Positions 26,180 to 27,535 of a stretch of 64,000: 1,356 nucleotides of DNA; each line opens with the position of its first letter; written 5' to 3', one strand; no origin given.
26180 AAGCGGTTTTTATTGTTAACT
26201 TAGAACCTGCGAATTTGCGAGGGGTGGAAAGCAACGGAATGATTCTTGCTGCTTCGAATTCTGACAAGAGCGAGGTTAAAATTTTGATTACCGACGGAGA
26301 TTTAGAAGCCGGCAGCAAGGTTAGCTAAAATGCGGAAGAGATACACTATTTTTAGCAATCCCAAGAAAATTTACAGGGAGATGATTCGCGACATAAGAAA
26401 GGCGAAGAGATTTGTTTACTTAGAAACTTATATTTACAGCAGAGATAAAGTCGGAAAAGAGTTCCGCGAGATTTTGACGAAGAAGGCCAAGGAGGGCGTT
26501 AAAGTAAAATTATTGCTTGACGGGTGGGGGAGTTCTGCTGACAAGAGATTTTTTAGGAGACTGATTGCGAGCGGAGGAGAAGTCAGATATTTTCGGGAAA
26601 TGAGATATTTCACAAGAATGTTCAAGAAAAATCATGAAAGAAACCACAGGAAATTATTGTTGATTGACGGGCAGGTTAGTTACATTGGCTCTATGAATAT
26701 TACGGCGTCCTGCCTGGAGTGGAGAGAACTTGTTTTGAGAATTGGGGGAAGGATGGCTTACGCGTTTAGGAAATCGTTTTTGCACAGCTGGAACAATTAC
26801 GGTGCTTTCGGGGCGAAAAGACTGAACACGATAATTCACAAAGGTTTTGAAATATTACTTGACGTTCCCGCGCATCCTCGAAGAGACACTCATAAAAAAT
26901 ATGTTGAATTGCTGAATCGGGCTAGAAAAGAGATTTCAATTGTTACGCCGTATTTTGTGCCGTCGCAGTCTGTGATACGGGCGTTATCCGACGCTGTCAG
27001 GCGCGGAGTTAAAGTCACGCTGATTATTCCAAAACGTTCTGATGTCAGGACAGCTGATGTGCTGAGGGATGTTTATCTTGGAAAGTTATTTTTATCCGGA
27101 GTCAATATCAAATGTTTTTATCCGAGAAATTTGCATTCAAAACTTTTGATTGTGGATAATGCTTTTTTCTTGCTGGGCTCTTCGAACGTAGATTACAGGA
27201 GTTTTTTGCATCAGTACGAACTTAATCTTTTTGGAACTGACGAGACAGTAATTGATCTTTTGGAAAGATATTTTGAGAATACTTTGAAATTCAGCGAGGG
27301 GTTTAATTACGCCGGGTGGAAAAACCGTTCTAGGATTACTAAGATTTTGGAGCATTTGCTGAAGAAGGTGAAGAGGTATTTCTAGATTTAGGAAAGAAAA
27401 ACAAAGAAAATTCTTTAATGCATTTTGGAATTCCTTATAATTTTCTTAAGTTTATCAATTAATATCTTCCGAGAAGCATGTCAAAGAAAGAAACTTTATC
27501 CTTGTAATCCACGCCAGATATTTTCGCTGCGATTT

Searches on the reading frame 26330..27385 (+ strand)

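Call 36: search_protein_families(library=pfam, proteins=[window:26330-27385:+], max_evalue=0.0001)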
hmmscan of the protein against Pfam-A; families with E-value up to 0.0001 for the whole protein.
window:26330-27385:+ (351 aa): 2 families
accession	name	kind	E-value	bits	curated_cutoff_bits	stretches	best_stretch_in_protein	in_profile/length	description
PF13091.12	PLDc_2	-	6.4e-47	159.1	27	2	192-317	2-130/132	PLD-like domain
PF00614.28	PLDc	-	3.6e-14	52.5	21.9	2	265-291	2-28/28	Phospholipase D Active site motif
